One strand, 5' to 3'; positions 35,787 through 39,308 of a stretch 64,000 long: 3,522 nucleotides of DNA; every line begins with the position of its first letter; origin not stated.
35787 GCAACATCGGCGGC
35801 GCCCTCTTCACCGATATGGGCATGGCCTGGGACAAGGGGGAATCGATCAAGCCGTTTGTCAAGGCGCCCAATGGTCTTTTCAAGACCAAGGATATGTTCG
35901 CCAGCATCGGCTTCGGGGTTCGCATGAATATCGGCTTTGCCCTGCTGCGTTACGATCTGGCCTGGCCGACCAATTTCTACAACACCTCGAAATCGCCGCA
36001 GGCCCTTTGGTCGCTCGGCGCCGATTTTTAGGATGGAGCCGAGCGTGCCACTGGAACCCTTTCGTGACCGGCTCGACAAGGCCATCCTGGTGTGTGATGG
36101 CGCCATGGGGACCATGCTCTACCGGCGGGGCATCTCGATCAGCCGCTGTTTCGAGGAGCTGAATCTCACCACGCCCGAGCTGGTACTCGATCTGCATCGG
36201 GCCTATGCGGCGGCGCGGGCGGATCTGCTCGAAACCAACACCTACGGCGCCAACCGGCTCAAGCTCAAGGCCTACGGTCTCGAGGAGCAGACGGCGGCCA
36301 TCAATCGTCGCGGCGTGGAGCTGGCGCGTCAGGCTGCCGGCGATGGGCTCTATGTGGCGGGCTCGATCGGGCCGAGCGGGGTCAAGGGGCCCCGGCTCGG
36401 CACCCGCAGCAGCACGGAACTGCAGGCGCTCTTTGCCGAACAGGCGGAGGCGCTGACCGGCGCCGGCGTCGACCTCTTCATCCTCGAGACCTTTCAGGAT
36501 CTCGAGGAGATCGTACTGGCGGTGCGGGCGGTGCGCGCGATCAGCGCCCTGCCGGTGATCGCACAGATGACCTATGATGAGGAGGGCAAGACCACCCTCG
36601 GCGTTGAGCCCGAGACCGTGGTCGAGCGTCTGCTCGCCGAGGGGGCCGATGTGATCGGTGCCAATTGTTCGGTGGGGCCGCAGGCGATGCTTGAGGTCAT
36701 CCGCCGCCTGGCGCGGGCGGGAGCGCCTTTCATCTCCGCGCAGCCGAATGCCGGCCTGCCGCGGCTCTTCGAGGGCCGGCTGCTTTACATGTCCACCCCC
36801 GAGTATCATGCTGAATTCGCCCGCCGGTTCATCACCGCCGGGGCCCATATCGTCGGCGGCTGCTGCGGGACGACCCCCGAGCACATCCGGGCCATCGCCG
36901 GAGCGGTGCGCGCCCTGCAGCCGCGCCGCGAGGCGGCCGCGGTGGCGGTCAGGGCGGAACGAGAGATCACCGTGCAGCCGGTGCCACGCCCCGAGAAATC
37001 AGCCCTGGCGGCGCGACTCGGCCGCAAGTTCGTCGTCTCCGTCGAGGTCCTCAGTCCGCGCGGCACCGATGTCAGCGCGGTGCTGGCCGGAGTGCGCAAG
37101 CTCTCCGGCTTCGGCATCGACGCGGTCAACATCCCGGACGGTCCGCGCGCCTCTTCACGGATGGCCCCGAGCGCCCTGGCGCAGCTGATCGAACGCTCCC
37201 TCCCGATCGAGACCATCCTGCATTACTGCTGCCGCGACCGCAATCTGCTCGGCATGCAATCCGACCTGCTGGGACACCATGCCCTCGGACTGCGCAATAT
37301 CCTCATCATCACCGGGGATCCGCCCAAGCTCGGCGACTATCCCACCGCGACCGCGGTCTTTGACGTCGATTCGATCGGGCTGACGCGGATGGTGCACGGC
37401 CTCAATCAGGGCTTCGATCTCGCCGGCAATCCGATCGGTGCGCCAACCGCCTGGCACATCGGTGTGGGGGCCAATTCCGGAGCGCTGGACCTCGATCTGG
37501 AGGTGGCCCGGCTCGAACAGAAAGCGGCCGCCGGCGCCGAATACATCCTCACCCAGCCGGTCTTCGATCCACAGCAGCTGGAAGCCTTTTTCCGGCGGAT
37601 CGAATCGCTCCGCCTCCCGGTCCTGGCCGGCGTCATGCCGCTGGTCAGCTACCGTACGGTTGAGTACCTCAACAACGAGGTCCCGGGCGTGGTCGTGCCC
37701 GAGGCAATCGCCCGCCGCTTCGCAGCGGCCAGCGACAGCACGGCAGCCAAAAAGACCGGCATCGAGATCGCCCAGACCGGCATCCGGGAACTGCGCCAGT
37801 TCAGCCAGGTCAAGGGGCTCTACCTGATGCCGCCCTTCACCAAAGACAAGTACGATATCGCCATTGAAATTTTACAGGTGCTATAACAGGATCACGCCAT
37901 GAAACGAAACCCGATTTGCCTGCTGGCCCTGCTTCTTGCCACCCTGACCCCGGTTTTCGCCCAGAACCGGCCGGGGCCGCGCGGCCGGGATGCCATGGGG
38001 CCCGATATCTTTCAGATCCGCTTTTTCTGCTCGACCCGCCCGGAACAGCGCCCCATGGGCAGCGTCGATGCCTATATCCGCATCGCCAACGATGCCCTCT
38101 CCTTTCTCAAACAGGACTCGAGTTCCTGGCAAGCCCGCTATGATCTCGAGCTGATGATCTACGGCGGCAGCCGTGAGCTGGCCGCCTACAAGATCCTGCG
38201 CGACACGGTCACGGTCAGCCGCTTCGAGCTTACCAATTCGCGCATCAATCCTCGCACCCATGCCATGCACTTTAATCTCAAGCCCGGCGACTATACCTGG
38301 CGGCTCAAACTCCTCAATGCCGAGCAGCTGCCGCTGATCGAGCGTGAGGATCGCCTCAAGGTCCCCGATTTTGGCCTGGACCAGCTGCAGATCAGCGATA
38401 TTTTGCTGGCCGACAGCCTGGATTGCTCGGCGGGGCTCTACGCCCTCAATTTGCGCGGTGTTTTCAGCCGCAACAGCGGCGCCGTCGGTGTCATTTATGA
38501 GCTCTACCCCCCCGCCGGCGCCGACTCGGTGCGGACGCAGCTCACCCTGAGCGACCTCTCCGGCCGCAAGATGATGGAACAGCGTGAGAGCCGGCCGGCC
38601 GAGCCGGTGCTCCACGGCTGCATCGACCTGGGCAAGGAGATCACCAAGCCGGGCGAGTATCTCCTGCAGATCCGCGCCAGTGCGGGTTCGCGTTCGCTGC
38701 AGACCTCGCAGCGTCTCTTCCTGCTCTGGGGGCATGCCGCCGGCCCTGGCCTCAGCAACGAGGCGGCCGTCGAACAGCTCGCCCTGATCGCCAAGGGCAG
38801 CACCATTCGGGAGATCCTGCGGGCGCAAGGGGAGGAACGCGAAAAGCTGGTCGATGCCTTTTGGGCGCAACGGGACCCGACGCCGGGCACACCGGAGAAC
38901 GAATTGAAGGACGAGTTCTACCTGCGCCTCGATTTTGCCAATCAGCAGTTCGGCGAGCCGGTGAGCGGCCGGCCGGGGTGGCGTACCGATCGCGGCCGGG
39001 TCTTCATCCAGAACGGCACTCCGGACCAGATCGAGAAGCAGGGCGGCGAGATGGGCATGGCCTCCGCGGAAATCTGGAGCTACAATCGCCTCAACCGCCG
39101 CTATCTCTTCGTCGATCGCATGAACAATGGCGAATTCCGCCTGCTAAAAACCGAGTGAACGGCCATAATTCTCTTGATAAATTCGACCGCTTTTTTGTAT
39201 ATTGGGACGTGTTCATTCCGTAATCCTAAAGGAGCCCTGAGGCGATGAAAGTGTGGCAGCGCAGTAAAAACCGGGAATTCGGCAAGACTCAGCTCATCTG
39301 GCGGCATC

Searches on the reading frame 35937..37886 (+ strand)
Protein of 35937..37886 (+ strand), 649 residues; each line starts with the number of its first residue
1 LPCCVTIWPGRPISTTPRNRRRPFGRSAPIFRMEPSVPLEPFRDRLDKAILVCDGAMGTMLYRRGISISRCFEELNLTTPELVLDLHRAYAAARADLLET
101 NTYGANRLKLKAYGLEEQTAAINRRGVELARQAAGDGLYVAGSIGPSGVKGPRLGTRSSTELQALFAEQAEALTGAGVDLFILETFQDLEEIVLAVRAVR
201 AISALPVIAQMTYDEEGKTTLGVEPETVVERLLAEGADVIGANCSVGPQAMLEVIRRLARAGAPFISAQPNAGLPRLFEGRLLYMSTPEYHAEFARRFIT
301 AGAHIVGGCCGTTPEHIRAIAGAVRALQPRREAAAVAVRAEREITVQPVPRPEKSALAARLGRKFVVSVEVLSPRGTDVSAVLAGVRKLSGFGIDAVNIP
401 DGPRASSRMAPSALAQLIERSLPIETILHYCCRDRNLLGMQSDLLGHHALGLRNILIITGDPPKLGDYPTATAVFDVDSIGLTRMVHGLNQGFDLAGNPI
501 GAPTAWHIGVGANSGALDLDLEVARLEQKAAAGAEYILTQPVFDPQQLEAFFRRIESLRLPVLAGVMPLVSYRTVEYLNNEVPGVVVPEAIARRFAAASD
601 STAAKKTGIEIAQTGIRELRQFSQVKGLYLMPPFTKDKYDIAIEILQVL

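Call 76: search_protein_families(library=pfam, proteins=[window:35937-37886:+], max_evalue=0.01)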
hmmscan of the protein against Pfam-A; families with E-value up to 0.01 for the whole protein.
window:35937-37886:+ (649 aa): 3 families
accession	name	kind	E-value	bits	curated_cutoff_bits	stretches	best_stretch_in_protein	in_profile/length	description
PF02574.22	S-methyl_trans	-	3.1e-73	247.5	22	1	51-324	1-283/283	Homocysteine S-methyltransferase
PF02219.23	MTHFR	-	2.2e-34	119.6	24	1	363-631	9-271/287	Methylenetetrahydrofolate reductase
PF02310.24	B12-binding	-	0.0024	18.1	32.1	0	222-262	37-79/121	B12 binding domain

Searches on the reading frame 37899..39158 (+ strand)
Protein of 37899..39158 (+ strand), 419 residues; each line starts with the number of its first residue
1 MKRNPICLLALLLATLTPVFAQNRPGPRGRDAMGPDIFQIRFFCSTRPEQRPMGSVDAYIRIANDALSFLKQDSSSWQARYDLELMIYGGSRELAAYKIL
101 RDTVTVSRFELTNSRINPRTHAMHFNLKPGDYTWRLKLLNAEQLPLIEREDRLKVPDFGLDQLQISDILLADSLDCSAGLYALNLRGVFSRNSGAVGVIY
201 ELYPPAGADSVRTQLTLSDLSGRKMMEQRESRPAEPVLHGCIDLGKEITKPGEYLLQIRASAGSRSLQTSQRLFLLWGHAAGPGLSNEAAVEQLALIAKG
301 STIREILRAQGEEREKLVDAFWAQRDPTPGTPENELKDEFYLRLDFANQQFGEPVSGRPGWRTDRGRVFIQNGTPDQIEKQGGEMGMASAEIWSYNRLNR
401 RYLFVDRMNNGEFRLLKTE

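Call 42: search_protein_families(library=ncbifam, proteins=[window:37899-39158:+], max_evalue=0.001)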
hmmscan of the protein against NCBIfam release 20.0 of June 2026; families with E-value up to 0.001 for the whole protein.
window:37899-39158:+ (419 aa): 1 family
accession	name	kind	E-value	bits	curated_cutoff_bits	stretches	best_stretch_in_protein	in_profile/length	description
TIGR04514.1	GWxTD_dom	domain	5.1e-28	97.7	28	1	291-396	3-105/105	GWxTD domain-containing protein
